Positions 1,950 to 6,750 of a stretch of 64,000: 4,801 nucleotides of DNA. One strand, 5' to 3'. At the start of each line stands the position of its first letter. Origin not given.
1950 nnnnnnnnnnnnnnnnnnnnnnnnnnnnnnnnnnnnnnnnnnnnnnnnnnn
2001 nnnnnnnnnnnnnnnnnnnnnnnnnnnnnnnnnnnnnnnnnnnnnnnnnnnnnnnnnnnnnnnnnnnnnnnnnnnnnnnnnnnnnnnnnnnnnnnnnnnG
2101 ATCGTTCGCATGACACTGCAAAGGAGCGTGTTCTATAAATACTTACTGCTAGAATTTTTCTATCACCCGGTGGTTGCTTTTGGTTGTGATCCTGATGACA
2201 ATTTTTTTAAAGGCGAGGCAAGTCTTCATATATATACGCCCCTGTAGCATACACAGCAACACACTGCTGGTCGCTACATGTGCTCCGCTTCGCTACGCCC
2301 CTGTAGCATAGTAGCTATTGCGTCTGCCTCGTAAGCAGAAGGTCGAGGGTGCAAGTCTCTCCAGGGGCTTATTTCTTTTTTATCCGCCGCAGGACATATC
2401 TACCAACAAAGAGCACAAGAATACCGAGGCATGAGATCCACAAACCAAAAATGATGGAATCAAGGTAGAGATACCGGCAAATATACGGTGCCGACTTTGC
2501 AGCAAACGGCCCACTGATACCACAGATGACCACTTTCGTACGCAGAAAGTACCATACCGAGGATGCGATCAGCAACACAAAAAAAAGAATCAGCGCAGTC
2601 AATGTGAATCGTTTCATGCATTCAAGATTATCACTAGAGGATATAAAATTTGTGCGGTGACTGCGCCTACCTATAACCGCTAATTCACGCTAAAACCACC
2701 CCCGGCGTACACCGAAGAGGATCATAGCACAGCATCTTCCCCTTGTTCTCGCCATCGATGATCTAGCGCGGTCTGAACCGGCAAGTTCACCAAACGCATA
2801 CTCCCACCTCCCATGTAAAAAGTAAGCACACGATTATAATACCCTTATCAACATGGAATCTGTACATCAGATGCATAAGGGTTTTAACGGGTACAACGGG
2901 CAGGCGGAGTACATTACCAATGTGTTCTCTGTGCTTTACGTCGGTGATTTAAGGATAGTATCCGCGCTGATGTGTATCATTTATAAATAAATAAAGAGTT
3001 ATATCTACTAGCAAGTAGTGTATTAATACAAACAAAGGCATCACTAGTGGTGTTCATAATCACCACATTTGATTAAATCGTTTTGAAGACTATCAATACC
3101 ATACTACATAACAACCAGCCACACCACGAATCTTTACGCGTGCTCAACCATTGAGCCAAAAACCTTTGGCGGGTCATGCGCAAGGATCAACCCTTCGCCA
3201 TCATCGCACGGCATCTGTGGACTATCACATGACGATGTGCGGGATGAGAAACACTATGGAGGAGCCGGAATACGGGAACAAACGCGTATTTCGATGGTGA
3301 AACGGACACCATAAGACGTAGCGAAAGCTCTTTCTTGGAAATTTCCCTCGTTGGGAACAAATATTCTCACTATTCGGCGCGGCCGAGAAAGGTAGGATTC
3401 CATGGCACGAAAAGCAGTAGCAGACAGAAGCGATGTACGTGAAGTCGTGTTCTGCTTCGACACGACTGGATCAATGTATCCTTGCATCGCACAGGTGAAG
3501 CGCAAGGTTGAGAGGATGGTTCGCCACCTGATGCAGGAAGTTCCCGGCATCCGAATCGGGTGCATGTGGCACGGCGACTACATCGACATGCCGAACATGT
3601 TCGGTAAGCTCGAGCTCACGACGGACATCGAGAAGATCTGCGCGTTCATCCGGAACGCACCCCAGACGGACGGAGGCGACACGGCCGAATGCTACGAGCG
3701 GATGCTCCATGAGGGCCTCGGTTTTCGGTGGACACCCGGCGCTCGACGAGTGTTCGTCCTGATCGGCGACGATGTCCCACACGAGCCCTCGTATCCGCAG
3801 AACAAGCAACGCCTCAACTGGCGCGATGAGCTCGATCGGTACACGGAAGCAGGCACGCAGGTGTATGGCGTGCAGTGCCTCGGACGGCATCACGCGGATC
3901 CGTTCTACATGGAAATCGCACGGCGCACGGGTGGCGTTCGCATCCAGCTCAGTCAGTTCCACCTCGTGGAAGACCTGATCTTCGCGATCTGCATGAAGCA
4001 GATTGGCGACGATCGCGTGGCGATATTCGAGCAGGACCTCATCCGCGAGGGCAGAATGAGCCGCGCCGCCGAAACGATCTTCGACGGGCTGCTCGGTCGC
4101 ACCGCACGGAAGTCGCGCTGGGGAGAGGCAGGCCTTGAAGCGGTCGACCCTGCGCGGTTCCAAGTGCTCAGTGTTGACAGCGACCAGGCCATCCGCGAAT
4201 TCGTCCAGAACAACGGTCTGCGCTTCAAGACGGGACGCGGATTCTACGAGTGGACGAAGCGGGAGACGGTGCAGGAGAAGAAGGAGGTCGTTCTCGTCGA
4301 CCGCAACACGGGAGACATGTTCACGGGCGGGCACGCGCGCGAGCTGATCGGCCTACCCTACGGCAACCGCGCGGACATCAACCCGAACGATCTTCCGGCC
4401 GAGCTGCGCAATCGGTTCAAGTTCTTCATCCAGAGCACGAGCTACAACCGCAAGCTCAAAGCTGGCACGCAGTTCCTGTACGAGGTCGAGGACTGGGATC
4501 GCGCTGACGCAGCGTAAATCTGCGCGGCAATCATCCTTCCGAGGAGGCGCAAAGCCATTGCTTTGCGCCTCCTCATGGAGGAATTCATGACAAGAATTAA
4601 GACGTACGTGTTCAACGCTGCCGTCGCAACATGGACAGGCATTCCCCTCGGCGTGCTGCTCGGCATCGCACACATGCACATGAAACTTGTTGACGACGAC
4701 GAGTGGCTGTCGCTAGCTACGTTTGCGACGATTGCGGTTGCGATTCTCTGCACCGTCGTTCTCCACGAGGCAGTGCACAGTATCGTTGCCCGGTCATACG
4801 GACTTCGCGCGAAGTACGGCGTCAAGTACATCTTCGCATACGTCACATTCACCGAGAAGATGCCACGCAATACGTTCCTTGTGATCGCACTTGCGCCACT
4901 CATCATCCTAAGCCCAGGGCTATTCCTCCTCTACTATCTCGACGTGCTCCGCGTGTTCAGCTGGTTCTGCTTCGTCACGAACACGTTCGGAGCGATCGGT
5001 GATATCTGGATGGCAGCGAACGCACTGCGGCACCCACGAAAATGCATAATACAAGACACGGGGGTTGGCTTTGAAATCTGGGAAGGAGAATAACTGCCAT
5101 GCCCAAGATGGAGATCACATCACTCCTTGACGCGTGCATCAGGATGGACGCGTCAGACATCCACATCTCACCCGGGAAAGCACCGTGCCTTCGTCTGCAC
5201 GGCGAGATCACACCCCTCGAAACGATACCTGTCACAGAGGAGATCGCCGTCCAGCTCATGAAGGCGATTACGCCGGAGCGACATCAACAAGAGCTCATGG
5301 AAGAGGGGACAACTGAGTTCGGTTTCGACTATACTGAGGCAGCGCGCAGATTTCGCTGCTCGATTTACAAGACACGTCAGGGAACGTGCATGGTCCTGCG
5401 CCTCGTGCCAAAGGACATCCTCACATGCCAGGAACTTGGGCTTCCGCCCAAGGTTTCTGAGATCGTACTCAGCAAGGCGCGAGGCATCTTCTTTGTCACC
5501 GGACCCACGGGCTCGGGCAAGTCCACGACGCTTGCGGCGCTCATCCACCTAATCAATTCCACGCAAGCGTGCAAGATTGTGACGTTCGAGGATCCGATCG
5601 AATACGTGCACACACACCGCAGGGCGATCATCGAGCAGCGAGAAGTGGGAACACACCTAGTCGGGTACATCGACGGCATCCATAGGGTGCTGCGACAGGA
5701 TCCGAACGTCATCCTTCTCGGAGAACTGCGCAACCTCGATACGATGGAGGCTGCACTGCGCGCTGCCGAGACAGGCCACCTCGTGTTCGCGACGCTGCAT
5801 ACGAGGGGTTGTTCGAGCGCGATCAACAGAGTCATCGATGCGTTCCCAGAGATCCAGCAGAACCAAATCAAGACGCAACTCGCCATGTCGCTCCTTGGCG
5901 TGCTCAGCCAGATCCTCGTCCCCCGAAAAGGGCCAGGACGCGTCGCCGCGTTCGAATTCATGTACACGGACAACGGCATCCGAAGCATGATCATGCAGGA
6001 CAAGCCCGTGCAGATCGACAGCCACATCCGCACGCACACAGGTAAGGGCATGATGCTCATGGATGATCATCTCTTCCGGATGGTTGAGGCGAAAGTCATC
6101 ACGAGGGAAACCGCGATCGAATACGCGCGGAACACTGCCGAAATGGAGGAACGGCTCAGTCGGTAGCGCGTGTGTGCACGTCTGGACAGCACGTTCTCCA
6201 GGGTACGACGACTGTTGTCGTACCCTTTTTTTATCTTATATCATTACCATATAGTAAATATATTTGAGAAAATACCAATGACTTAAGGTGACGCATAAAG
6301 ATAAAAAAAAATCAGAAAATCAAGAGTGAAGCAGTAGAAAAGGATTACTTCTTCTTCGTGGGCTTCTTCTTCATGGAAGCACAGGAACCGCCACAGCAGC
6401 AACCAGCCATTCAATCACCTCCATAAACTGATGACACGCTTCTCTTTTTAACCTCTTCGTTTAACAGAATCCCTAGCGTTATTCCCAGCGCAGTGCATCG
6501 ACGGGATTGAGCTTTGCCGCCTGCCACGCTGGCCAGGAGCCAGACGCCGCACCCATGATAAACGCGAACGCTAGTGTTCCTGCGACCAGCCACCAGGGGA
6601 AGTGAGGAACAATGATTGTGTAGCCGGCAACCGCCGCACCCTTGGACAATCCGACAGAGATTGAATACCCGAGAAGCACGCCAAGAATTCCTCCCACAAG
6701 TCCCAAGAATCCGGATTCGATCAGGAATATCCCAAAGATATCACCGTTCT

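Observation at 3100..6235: GC-rich foreign cassette in an archaeal genome: vWA(MIDAS) protein + membrane HExxH protein + bacterial-type PilT ATPase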

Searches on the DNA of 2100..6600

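Call 35: search_rna_families(source=window, start=2100, end=6600, threshold=evalue, max_evalue=1)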
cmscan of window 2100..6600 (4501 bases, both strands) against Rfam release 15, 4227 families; matches with E-value up to 1: 3.
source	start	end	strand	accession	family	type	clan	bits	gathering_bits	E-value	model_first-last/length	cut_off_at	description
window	2297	2369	+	RF00005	tRNA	Gene; tRNA;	CL00001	61.6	29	4.6e-12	1-71/71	no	tRNA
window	4531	4592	+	RF03407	MIR531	Gene; miRNA;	-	27.2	70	0.054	1-69/69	no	MIR531 microRNA precursor family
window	6134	6234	+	RF00115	McaS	Gene; sRNA;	CL00106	23.4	42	0.61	1-96/96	no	McaS/IsrA RNA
